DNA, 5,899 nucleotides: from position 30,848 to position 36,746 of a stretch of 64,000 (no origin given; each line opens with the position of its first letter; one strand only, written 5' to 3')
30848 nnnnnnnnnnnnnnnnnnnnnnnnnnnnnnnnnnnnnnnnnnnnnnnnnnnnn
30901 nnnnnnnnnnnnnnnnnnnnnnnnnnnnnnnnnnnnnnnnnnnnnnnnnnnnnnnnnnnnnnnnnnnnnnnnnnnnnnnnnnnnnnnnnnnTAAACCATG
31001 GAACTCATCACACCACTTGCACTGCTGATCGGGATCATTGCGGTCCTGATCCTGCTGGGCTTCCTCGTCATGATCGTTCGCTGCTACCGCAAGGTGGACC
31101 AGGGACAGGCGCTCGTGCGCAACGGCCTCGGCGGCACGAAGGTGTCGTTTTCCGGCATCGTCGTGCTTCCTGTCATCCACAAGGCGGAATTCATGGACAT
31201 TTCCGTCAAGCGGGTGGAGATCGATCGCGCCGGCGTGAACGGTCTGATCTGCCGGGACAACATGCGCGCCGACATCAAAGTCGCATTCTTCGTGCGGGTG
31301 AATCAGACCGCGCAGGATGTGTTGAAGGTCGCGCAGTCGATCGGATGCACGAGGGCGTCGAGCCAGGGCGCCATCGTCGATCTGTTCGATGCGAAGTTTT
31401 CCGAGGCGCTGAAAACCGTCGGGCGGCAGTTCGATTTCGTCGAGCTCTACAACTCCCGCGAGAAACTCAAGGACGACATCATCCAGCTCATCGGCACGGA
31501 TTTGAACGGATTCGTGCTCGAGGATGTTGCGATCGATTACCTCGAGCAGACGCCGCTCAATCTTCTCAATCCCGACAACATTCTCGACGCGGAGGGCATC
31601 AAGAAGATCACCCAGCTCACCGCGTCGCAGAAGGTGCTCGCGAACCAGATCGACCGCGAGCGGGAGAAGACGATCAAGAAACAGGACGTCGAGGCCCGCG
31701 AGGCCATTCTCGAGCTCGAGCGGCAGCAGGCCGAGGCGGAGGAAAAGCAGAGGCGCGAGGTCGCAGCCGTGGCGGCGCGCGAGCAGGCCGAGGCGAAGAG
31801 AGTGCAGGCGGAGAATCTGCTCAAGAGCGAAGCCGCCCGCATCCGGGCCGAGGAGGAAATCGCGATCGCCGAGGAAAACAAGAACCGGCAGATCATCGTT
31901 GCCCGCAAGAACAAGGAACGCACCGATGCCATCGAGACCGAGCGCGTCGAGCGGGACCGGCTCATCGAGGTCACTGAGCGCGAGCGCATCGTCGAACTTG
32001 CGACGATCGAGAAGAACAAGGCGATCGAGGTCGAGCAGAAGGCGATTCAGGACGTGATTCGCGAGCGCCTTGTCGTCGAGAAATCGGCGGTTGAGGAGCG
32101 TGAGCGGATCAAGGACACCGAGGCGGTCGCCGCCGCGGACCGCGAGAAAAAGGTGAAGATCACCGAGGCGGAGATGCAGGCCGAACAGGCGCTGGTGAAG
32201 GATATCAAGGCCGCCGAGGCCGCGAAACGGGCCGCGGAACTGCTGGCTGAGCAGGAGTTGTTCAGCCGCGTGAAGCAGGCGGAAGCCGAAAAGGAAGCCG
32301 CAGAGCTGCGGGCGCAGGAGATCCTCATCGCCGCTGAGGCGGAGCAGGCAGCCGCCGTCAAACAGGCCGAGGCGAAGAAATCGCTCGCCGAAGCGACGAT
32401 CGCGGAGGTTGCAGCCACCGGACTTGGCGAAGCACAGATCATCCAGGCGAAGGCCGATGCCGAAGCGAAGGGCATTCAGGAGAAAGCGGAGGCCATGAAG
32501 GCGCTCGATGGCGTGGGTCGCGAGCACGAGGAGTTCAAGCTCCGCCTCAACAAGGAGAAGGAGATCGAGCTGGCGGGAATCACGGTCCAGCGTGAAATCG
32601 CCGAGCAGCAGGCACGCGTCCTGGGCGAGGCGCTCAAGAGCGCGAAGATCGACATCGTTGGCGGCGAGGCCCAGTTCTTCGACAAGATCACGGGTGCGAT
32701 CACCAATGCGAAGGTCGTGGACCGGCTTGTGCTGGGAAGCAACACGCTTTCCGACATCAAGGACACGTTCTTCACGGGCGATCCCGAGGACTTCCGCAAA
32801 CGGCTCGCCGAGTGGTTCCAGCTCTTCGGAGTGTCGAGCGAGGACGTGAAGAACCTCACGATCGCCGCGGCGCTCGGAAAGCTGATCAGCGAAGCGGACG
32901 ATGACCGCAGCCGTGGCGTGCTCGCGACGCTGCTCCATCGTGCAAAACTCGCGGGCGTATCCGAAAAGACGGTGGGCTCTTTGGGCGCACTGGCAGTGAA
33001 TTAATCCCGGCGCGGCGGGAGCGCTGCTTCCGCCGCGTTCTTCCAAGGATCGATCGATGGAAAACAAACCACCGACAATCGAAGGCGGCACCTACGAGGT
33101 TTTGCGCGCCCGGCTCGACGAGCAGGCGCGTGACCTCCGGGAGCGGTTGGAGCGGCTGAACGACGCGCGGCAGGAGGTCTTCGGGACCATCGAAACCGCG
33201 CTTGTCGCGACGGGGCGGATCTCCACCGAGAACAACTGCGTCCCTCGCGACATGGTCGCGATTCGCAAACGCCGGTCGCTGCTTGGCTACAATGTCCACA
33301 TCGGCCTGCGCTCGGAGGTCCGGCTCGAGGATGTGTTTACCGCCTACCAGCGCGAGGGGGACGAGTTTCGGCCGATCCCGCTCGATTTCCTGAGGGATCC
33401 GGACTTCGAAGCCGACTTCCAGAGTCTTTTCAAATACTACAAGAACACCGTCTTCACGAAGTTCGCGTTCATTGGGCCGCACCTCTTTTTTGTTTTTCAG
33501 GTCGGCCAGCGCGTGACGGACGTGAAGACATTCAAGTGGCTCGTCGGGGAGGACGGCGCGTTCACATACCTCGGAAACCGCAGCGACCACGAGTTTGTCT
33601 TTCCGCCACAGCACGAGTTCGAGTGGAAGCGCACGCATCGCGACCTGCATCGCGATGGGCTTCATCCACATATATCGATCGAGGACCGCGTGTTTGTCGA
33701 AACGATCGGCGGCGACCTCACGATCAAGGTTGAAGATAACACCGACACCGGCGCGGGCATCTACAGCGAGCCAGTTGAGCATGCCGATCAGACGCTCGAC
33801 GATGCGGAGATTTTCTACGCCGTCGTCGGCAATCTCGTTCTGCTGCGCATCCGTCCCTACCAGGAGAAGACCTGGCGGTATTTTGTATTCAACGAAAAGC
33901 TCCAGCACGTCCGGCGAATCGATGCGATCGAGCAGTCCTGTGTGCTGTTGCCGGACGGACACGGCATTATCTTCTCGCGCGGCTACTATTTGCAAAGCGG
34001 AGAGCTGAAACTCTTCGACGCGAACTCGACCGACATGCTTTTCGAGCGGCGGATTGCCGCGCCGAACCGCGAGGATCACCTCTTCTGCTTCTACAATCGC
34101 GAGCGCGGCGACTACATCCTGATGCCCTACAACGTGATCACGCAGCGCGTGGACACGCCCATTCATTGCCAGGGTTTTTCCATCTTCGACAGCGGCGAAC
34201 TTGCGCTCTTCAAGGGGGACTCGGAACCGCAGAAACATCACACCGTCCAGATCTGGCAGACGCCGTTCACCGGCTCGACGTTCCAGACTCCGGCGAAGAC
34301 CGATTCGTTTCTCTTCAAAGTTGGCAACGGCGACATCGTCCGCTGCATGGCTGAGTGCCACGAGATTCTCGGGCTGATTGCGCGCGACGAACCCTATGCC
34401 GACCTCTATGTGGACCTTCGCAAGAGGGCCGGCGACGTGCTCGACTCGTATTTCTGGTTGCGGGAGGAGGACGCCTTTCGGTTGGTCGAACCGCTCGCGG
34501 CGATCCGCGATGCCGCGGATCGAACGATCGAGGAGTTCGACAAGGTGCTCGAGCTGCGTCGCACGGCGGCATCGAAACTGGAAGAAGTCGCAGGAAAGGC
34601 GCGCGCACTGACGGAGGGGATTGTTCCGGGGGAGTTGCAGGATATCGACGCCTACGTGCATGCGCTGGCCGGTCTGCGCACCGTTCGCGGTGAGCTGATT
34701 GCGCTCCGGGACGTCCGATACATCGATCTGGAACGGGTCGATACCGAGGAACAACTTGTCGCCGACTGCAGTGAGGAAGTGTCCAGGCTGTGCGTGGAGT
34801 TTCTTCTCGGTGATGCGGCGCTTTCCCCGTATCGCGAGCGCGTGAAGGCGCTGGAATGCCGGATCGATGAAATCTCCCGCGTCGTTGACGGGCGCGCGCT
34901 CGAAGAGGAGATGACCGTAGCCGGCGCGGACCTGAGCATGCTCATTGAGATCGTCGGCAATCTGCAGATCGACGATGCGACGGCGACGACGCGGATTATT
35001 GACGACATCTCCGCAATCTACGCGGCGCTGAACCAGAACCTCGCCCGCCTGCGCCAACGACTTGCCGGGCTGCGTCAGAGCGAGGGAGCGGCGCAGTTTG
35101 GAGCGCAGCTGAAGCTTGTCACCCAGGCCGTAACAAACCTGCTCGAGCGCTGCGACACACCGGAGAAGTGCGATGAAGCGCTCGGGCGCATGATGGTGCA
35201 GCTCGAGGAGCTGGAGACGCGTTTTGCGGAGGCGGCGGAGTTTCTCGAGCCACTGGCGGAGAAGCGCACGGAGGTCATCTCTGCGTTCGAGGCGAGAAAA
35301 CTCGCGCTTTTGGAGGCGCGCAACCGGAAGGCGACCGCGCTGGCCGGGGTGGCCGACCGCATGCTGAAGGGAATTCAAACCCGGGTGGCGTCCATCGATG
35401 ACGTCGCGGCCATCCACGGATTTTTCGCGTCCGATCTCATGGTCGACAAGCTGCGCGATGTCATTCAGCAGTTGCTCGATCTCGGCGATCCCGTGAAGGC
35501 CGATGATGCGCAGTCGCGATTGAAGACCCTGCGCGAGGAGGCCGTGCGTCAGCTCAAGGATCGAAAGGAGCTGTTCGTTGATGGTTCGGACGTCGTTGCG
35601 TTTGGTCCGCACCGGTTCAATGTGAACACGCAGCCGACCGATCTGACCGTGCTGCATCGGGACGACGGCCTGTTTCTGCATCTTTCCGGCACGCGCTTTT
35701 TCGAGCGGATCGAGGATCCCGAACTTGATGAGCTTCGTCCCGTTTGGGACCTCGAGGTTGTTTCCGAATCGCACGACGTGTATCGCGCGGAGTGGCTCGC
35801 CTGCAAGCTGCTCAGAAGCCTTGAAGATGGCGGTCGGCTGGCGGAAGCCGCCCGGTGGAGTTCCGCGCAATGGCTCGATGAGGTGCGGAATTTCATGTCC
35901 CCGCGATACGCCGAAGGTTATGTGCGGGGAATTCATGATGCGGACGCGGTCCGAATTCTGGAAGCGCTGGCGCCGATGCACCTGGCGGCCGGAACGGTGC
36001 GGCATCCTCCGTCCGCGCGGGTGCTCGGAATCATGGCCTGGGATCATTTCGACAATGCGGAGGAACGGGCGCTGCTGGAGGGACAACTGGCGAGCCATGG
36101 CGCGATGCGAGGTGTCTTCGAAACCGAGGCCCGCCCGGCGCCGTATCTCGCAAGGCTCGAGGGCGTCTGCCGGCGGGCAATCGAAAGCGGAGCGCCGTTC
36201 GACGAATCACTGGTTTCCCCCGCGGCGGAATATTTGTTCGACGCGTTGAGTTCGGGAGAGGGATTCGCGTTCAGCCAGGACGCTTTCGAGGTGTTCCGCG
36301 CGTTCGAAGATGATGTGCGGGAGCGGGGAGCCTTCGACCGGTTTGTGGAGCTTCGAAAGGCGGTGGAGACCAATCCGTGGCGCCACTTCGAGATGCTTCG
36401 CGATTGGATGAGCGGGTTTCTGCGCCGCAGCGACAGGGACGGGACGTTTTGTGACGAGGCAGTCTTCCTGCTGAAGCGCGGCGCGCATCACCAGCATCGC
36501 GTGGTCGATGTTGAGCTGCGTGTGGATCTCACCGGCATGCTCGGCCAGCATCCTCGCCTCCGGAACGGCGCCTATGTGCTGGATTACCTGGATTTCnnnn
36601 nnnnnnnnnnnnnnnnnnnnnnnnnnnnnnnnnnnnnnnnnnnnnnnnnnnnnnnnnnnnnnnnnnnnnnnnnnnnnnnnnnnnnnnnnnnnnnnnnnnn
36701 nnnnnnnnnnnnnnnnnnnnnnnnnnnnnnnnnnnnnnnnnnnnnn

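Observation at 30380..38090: Tight three-gene cluster: YqiJ/NfeD-like membrane protein, YqiK flotillin, and a 1677-aa AAA+ protein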

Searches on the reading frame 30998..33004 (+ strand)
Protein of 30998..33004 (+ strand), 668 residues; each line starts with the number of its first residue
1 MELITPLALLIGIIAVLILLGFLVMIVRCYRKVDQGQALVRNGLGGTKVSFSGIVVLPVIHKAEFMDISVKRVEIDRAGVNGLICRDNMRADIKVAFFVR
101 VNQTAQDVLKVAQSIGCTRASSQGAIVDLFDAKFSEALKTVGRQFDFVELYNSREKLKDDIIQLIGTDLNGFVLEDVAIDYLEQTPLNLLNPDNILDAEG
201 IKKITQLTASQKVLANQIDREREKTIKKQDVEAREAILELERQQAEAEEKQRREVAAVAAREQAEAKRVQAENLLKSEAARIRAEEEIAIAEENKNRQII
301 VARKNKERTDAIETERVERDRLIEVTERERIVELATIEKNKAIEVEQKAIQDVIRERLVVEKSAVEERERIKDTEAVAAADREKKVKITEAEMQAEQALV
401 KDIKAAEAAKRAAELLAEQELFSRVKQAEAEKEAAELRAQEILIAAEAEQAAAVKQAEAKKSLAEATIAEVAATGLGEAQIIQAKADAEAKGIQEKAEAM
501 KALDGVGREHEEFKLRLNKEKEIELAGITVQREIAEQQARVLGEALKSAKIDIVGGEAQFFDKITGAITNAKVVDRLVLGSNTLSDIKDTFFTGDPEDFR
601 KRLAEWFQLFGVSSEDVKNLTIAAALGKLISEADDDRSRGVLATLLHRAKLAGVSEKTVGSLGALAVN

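Call 3: search_protein_families(library=pfam, proteins=[window:30998-33004:+], max_evalue=0.01)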
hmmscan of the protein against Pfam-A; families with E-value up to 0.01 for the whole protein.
window:30998-33004:+ (668 aa): 0 families

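Call 5: search_protein_families(library=ncbifam, proteins=[window:30998-33004:+], max_evalue=1)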
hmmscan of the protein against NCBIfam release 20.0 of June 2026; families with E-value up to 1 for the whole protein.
window:30998-33004:+ (668 aa): 0 families

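Call 6: search_protein_families(library=padloc, proteins=[window:30998-33004:+], max_evalue=1)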
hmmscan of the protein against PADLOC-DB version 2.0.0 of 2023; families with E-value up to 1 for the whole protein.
window:30998-33004:+ (668 aa): 0 families

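Call 8: search_protein_families(library=pfam, proteins=[window:30998-33004:+], max_evalue=10)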
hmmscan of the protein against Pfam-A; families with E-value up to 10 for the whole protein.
window:30998-33004:+ (668 aa): 1 family
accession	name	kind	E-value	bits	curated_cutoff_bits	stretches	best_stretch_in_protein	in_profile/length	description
PF07033.16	Orthopox_B11R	-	0.34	11.2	25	2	214-236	10-32/71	Orthopoxvirus B11R protein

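Call 10: search_solved_structures(query=window:30998-33004:+, max_evalue=1)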
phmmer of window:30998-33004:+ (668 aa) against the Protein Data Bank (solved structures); distinct sequences matched with E-value up to 1: 1.
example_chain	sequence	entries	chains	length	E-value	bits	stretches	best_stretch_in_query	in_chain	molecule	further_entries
5jof_L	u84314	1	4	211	0.69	12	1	565-641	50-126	VRC03 gLV light chain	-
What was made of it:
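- Tried and rejected: Pfam, NCBIfam and PDB sequence searches on gene 2 gave nothing (calls 3, 5, 8, 10).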

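Call 27: search_solved_structures(query=A2, max_evalue=1, show_alignments=1)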
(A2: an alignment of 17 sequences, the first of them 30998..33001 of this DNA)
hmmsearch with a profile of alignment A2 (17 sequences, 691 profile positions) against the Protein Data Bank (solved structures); distinct sequences matched with E-value up to 1: 2.
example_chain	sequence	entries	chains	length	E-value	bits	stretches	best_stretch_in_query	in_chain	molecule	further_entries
8z5g_A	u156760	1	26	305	0.0018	20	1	364-448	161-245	Protein QmcA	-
4kvf_A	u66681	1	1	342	0.17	13.5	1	426-518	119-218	Rhamnose ABC transporter, periplasmic rhamnose-binding protein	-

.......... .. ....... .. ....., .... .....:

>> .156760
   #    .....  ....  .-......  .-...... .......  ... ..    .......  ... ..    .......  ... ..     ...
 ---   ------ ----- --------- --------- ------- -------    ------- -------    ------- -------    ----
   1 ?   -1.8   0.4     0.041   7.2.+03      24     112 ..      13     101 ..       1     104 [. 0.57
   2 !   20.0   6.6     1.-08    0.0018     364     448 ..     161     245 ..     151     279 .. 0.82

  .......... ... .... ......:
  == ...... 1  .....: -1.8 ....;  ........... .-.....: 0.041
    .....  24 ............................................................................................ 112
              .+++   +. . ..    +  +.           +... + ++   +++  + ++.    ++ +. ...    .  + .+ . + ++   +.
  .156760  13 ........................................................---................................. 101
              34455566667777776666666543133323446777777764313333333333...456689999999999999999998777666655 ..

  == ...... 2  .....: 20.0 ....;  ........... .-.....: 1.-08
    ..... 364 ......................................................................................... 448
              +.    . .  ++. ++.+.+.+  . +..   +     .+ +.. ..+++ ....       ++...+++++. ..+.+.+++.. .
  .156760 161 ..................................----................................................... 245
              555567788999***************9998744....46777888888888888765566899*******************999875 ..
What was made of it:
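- Tried and rejected: A PDB profile search hit only the coiled coil of QmcA (call 27).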

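Call 28: search_protein_families(library=pfam, alignment_id=A2, max_evalue=0.1)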
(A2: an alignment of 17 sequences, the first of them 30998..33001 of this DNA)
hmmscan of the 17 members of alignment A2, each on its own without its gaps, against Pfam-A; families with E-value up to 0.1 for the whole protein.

A. member 1, window:30998-33001:+ (668 aa): 0 families

B. families by the number of members that match (of 17 scanned): 1 family
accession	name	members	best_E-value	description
PF01145.31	Band_7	2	2.5e-12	SPFH domain / Band 7 family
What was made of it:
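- On YqiK-type flotillin (SPFH/Band 7 superfamily): Only 2 of 17 family members match (call 28).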

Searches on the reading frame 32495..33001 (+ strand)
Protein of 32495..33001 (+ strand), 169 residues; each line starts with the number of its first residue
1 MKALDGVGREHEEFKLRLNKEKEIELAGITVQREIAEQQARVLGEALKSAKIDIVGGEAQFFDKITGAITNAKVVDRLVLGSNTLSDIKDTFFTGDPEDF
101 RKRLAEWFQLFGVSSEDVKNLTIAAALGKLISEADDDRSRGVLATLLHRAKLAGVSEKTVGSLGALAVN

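Call 82: find_homologous_proteins(query=window:32495-33001:+, max_evalue=0.001)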
Query window:32495-33001:+ (169 aa): 208 proteins with E <= 0.001 among 495 candidates; the best 120 are listed.
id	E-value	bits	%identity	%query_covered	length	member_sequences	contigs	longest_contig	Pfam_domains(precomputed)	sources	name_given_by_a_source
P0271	2.8e-57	211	64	95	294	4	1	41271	-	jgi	-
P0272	1.6e-56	209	62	97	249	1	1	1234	-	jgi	-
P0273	1.1e-52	196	64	92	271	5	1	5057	-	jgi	jgi:hypothetical protein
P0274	1.2e-52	196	58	96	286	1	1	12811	-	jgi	-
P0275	1.4e-52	196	58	98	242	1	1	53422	-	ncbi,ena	-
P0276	1.7e-50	189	59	95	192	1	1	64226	-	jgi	jgi:hypothetical protein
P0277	1.5e-49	186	55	96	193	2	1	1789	-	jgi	jgi:flotillin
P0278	1.6e-49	186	54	96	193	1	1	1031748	-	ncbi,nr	ncbi:MAG: hypothetical protein M5U12_02665 [Verrucomicrobia bacterium]|nr:hypothetical protein [Verr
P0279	3.2e-49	185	58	90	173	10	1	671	-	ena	-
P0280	3.9e-49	185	55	96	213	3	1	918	-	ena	-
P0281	4.1e-49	184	57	96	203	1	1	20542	-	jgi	jgi:flotillin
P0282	4.5e-49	184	56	96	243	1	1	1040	-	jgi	jgi:hypothetical protein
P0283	1.1e-48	183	55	98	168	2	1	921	-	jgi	jgi:hypothetical protein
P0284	2.4e-48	182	56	96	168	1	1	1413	-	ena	-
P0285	2.4e-48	182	62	84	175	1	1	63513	-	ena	-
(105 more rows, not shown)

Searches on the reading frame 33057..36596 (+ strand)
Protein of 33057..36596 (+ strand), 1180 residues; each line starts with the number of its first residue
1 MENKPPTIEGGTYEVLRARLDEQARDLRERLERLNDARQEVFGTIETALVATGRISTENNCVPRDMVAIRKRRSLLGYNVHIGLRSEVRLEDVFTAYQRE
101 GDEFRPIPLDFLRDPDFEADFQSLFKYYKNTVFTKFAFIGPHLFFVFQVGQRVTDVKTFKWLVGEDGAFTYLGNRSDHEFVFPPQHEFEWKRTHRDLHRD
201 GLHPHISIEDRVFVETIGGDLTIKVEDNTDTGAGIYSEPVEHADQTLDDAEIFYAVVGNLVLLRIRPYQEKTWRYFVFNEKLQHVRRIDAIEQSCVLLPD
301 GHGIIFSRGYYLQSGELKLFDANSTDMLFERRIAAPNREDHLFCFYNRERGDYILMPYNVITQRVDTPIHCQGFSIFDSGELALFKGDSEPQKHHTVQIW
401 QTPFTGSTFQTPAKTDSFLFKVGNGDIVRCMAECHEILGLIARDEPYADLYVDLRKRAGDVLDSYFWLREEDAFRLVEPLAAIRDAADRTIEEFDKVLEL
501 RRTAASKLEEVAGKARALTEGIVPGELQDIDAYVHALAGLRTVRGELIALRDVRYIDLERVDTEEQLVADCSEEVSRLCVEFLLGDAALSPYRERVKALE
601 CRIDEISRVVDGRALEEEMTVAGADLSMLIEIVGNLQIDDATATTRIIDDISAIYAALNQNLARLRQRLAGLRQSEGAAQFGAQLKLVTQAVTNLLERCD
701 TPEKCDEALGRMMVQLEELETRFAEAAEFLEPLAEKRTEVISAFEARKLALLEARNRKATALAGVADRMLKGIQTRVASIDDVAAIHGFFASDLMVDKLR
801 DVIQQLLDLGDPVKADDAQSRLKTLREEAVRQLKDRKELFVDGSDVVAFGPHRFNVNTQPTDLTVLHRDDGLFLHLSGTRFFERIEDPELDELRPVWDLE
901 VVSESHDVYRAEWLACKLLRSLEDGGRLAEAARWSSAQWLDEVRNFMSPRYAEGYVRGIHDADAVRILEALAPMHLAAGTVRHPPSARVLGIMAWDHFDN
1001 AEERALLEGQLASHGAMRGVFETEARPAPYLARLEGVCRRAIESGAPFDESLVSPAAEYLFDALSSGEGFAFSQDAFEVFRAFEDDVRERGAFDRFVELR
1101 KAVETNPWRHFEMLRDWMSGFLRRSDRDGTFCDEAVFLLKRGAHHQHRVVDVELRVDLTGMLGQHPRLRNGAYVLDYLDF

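Call 53: predict_structure(alignment_id=A3)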
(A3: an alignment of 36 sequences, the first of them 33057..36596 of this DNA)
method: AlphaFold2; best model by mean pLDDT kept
length: 1180 residues; sequences in the alignment: 36
mean_pLDDT: 81.4   pTM: 0.48
mean pLDDT of the five models: 81.4, 79.4, 79.2, 78.5, 78.0
residues with pLDDT >= 90: 307; 70-90: 694; 50-70: 127; < 50: 52
segments of 3 or more residues with pLDDT < 50: 1-10, 227-235, 839-845, 847-849, 851-861, 898-902, 952-955
pLDDT, mean of each block of 10 residues (from residue 1): 37 76 94 94 86 82 87 84 63 87 84 90 83 88 90 86 86 86 76 76 73 70 55 51 63 88 81 85 81 85 90 88 78 88 89 91 87 88 84 87 82 87 92 91 71 91 93 93 90 78 86 89 76 82 88 84 89 83 75 84 74 79 77 66 75 82 76 58 77 83 85 83 70 84 86 84 88 85 86 89 88 87 87 61 48 46 60 66 74 52 68 90 87 90 77 55 92 90 92 90 88 85 75 94 92 94 87 90 90 88 88 93 89 92 73 88 83 89
secondary structure, 60 per line:
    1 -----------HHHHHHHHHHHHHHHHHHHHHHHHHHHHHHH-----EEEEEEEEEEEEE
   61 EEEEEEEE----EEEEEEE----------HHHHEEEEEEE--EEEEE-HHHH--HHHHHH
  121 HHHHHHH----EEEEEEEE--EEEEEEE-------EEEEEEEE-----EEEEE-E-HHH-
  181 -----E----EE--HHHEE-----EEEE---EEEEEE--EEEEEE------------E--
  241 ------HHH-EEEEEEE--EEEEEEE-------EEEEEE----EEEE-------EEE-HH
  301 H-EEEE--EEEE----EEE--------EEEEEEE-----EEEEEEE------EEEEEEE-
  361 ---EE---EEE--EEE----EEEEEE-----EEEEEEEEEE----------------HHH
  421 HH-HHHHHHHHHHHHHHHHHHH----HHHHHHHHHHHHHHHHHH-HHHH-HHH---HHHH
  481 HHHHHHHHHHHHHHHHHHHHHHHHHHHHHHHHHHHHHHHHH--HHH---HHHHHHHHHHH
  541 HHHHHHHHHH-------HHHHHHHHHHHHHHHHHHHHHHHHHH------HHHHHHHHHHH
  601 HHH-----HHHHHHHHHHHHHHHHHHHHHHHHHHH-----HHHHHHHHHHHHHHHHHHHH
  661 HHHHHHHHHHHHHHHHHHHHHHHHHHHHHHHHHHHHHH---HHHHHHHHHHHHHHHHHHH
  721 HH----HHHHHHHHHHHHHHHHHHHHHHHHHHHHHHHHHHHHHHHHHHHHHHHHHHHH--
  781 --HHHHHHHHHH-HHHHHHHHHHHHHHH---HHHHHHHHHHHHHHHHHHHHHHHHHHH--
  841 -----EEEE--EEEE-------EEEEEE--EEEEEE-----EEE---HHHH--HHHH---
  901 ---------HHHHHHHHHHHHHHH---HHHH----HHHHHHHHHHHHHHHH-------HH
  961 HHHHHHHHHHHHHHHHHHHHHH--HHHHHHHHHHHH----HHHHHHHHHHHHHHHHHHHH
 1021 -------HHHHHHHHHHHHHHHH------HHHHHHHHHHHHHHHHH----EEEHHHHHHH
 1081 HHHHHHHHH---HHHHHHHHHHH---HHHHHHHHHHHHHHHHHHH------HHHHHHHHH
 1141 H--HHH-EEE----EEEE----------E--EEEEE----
elements in order (helices of 4 or more, strands of 3 or more residues): H12-42 E48-68 E73-79 H90-93 E94-100 E103-107 H109-112 H115-127 E132-139 E142-148 E156-163 E169-173 E205-208 E212-217 E220-225 E251-257 E260-266 E274-279 E284-287 E295-297 E303-306 E309-312 E317-319 E328-334 E340-346 E353-359 E369-371 E374-376 E381-386 E392-401 H418-422 H424-442 H447-464 H466-469 H477-521 H530-550 H558-583 H590-603 H609-635 H641-698 H702-722 H727-778 H783-792 H794-808 H812-838 E846-849 E852-855 E863-868 E871-876 E882-884 H888-891 H894-897 H910-924 H928-931 H936-951 H959-982 H985-996 H1001-1020 H1028-1043 H1050-1066 E1071-1073 H1074-1089 H1093-1103 H1107-1125 H1132-1141 E1148-1150 E1155-1158 E1172-1176
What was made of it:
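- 33198..34259 (+): Gene 3 residues 48-401: beta-propeller, the core of DUF3686. The AF2 model (mean pLDDT 81) is all-beta here (call 53).
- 34308..35570 (+): Gene 3 residues 418-838: long alpha-helical/coiled-coil region, including DUF7902. AF2 secondary structure (call 53).
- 35592..36479 (+): Gene 3 residues 846-1141: small beta domain followed by a helical domain. AF2 model (call 53).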

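Call 56: fold_search(model_id=the predicted structure, library=pdb)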
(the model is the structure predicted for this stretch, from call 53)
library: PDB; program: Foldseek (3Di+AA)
matches with E <= 10: 586; with E <= 0.001: 30
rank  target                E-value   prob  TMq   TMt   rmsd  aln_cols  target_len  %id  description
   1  8hme_E                1.5e-06  1.00  0.12  0.12  39.3       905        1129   13  head module state 1 of Tetrahymena IFT-A (released 2023-06-14)
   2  8hmf_E                1.5e-06  1.00  0.11  0.11  48.8      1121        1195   12  head module state 2 of Tetrahymena IFT-A (released 2023-06-14)
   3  8j07_i8               4.2e-06  0.96  0.09  0.08  55.0      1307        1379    9  96nm repeat of human respiratory doublet microtubule and associated axonemal complexes (released 2023-07-26)
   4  8pu0_A                2.6e-05  1.00  0.13  0.14  15.1       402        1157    7  Cryo-EM structure of human Elp123 in complex with tRNA, desulpho-CoA, 5'-deoxyadenosine and methionine (released 2024-04-17)
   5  8glv_DA               2.9e-05  0.98  0.10  0.04  46.2      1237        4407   10  96-nm repeat unit of doublet microtubules from Chlamydomonas reinhardtii flagella (released 2023-05-31)
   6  6h0a                  6.1e-05  1.00  0.11  0.30  18.0       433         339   10  Serum paraoxonase-1 by directed evolution with the L69G/H115W/H134R/F222S/T332S mutations (released 2019-07-17)
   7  7k58_C                6.1e-05  0.84  0.09  0.04  63.5      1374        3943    9  Structure of outer-arm dyneins bound to microtubule with microtubule binding state 1(MTBS-1) (released 2021-09-29)
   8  3srg                  9.0e-05  1.00  0.11  0.29  17.8       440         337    9  Serum paraoxonase-1 by directed evolution at pH 6.5 in complex with 2-hydroxyquinoline (released 2012-03-21)
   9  4ax4                  1.3e-04  1.00  0.11  0.16  25.1       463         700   13  PROLYL OLIGOPEPTIDASE FROM PORCINE BRAIN, H680A MUTANT (released 2012-09-26)
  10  6gmu                  1.5e-04  1.00  0.12  0.32  16.8       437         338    9  Serum paraoxonase-1 by directed evolution with the L69G/H134R/F222S/T332S mutations (released 2019-04-17)
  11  9d5n_CH               1.6e-04  1.00  0.12  0.21  15.7       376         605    8  48-nm doublet microtubule from Trichomonas vaginalis strain G3 (released 2025-05-14)
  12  5ojr_D                2.7e-04  1.00  0.12  0.34  16.9       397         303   10  YCF48 bound to D1 peptide (released 2018-08-08)
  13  1xi4_A                3.0e-04  0.77  0.11  0.09  63.8      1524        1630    9  Clathrin D6 Coat (released 2004-11-02)
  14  5uw3_A                3.7e-04  0.99  0.10  0.14  24.5       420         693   10  PCY1 in Complex with Follower Peptide (released 2017-05-31)
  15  1vz3                  4.0e-04  1.00  0.11  0.16  21.2       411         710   12  PROLYL OLIGOPEPTIDASE FROM PORCINE BRAIN, T597C MUTANT (released 2004-07-01)
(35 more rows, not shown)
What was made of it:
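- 33198..34259 (+): Foldseek hits are beta-propeller proteins: IFT-A, Elp1, paraoxonase, prolyl oligopeptidase, Ycf48 and clathrin heavy chain (call 56).
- Tried and rejected: The resemblance to propeller-plus-solenoid coat proteins (IFT-A, clathrin, COPI) is too weak to build on (call 56).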
